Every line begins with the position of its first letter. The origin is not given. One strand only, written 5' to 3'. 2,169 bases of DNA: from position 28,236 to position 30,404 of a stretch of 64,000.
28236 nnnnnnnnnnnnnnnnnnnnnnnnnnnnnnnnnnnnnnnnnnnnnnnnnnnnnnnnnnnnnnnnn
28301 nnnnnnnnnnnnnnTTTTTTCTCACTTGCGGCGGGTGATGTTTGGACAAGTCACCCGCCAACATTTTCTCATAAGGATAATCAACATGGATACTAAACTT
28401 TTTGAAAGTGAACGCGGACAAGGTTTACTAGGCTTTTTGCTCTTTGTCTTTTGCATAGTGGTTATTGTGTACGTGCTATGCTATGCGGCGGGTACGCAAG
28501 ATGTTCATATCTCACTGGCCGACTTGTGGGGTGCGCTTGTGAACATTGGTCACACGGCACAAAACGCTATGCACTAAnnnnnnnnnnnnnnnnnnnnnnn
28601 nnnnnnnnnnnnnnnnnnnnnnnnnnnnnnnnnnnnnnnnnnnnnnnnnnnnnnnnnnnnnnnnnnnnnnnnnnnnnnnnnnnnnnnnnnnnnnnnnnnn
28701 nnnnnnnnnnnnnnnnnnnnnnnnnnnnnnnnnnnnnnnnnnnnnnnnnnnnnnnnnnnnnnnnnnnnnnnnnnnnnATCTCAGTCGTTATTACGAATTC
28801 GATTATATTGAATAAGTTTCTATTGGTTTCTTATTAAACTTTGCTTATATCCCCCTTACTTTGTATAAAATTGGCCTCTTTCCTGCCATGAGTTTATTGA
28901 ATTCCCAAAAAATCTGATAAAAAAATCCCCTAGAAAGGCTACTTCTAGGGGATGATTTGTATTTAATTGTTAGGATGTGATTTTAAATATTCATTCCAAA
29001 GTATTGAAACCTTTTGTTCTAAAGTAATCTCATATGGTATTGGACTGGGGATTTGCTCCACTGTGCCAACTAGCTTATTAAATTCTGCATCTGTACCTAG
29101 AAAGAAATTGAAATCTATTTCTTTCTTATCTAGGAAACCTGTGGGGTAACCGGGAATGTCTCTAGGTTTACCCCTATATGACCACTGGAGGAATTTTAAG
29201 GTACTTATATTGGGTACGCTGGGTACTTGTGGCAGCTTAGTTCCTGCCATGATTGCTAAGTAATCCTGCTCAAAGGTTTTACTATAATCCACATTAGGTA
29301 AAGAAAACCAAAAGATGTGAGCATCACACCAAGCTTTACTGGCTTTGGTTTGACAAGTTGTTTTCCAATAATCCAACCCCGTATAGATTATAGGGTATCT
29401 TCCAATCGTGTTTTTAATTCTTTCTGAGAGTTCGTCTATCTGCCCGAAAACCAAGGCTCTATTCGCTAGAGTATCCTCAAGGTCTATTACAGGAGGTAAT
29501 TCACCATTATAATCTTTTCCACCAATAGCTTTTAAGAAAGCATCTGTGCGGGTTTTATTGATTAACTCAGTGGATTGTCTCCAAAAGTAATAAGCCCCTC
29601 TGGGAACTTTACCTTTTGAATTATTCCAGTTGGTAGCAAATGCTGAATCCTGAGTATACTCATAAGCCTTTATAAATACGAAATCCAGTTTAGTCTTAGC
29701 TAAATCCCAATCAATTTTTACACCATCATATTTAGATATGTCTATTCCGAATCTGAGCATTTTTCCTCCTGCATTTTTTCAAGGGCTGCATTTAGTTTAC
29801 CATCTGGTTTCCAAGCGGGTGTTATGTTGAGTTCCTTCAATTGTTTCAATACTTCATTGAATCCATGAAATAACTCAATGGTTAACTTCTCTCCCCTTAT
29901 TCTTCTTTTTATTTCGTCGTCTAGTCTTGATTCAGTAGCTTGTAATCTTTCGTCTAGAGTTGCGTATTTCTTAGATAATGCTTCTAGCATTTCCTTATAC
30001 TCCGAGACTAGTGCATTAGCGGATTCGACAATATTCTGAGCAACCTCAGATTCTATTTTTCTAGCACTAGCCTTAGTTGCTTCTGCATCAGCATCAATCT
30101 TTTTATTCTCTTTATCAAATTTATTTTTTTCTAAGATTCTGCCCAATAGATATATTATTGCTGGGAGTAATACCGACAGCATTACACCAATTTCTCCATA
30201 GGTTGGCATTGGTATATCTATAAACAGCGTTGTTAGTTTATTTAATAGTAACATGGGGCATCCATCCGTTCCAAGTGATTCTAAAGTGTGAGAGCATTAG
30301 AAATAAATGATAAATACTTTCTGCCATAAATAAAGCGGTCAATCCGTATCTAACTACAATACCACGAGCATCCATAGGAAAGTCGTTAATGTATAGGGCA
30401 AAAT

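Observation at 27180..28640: Divergent control region with twin promoters, shared operator motif and the only plus-strand cassette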

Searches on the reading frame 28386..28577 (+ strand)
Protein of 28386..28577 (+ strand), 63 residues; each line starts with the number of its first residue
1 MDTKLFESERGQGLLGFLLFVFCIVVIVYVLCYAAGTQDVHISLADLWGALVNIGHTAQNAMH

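Call 11: search_protein_families(library=pfam, proteins=[window:28386-28577:+], max_evalue=0.1)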
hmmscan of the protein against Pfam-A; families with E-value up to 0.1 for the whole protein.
window:28386-28577:+ (63 aa): 1 family
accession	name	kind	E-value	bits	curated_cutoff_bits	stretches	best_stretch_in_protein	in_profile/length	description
PF06024.17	Orf78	-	0.046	14.5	29.4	1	12-33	62-83/101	Orf78 (ac78)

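Call 12: search_protein_families(library=phrogs, proteins=[window:28386-28577:+], max_evalue=0.1)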
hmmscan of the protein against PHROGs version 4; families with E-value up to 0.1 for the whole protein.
window:28386-28577:+ (63 aa): 1 family
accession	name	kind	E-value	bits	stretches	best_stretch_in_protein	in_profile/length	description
phrog_2720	-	unknown function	0.094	13.4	1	14-52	74-111/134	-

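Call 42: find_homologous_proteins(query=A3, max_evalue=1)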
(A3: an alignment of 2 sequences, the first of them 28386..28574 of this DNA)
Query A3 (2 sequences) (63 aa, profile of the alignment): 2 proteins with E <= 1 among 3 candidates.
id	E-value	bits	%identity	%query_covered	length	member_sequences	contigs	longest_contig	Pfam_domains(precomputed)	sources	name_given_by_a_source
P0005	2.1e-40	155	79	100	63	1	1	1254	-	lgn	-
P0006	2.4e-40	154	100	100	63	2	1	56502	-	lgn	-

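Call 72: search_protein_families(library=ncbifam, proteins=[window:28386-28577:+], max_evalue=0.1)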
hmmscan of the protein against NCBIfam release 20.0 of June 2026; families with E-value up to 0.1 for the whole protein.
window:28386-28577:+ (63 aa): 1 family
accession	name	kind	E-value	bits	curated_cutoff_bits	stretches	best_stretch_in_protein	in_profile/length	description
NF033919.1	PA2779_fam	subfamily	0.027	14.6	40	1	2-34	83-116/123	PA2779 family protein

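Call 73: search_protein_families(library=padloc, proteins=[window:28386-28577:+], max_evalue=0.1)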
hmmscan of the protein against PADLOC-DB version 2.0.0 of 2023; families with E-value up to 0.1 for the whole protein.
window:28386-28577:+ (63 aa): 0 families

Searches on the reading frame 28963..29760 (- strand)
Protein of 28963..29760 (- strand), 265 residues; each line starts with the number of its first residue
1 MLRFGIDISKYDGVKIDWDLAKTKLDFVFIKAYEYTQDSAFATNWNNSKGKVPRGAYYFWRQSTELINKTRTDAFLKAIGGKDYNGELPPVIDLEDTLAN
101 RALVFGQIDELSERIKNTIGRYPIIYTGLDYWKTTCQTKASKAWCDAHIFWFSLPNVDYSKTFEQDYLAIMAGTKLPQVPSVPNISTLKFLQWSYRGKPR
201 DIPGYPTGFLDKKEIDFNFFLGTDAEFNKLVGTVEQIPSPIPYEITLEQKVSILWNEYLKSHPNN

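Call 11: search_protein_families(library=pfam, proteins=[window:28963-29760:-], max_evalue=0.1)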
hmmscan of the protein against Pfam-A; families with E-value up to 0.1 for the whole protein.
window:28963-29760:- (265 aa): 1 family
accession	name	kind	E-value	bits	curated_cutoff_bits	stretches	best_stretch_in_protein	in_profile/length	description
PF01183.26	Glyco_hydro_25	-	9.3e-17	62.4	27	1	6-140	1-141/180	Glycosyl hydrolases family 25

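Call 12: search_protein_families(library=phrogs, proteins=[window:28963-29760:-], max_evalue=0.1)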
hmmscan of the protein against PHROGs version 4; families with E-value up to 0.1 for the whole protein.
window:28963-29760:- (265 aa): 3 families
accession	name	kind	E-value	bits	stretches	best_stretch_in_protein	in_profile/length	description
phrog_6745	-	lysis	9.6e-10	38.9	1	5-137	6-140/396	endolysin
phrog_6219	-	lysis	4.5e-07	30.7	1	5-136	4-136/326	endolysin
phrog_3084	-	lysis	1.4e-06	28.6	1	3-139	159-291/468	endolysin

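Call 17: find_related_loci(query=window:28963-29760:-, collection=viral_contigs, flank=10000)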
Query window:28963-29760:- (265 aa) in viral_contigs; peptide patterns used: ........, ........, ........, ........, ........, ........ (x = any residue, [..] = any of these).
6 stretches matched a pattern, but none encodes a relative of the query by tblastn (E <= 1e-3).

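Call 71: find_related_loci(query=window:28963-29760:-, collection=genome_contigs, flank=3000)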
Query window:28963-29760:- (265 aa) in genome_contigs; peptide patterns used: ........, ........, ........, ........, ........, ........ (x = any residue, [..] = any of these).
39 stretches matched a pattern, but none encodes a relative of the query by tblastn (E <= 1e-3).

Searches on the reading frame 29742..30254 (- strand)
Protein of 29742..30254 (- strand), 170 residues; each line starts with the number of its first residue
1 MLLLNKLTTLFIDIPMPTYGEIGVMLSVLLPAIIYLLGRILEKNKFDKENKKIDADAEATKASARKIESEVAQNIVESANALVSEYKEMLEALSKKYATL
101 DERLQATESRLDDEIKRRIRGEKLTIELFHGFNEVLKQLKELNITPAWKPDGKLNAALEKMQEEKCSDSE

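Call 11: search_protein_families(library=pfam, proteins=[window:29742-30254:-], max_evalue=0.1)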
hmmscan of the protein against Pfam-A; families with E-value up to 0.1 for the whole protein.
window:29742-30254:- (170 aa): 10 families
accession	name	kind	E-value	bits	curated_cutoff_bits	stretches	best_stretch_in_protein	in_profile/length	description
PF06428.16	Sec2p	-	0.021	15.2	28.5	1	55-114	7-69/92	GDP/GTP exchange factor Sec2p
PF02392.22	Ycf4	-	0.031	14.2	34.7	1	14-104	59-145/170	Ycf4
PF06705.16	SF-assemblin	-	0.032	14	30.6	1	45-144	42-142/247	SF-assemblin/beta giardin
PF10475.15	Vps54_N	-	0.044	13.5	27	1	34-91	17-71/291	Vacuolar-sorting protein 54, of GARP complex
PF14661.11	HAUS6_N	-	0.061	13.4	26.4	1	45-119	140-213/233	HAUS augmin-like complex subunit 6 N-terminus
PF01763.21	Herpes_UL6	-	0.061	12.3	27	1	40-120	327-410/562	Herpesvirus UL6 like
PF00435.27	Spectrin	-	0.069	14.1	29.9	0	48-112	41-104/105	Spectrin repeat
PF10392.15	COG5_N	-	0.087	13.5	31.2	0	41-109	19-86/132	Conserved oligomeric Golgi complex subunit 5, N-terminal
PF07739.18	TipAS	-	0.094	13.6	23.8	0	43-105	30-96/117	TipAS antibiotic-recognition domain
PF06295.17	ZapG-like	-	0.095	13.2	33.5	0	47-118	23-80/123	Z-ring associated protein G-like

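Call 12: search_protein_families(library=phrogs, proteins=[window:29742-30254:-], max_evalue=0.1)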
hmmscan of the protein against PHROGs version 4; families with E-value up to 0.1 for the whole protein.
window:29742-30254:- (170 aa): 7 families
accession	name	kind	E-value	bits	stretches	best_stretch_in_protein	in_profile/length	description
phrog_1397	-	unknown function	1.2e-06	29.8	1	56-113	29-86/116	-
phrog_2658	-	other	0.0066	17.7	0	61-108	32-79/126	hol-like chemotaxis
phrog_6197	-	lysis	0.0073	17.5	1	32-110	19-101/167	Rz-like spanin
phrog_73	-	head and packaging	0.019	15.7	1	46-113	202-269/287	head scaffolding protein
phrog_1863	-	unknown function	0.033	15.1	1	25-117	3-94/97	-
phrog_17841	-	unknown function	0.04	14.9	1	83-113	19-49/66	-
phrog_11953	-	DNA, RNA and nucleotide metabolism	0.074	13.8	1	56-116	55-113/154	exonuclease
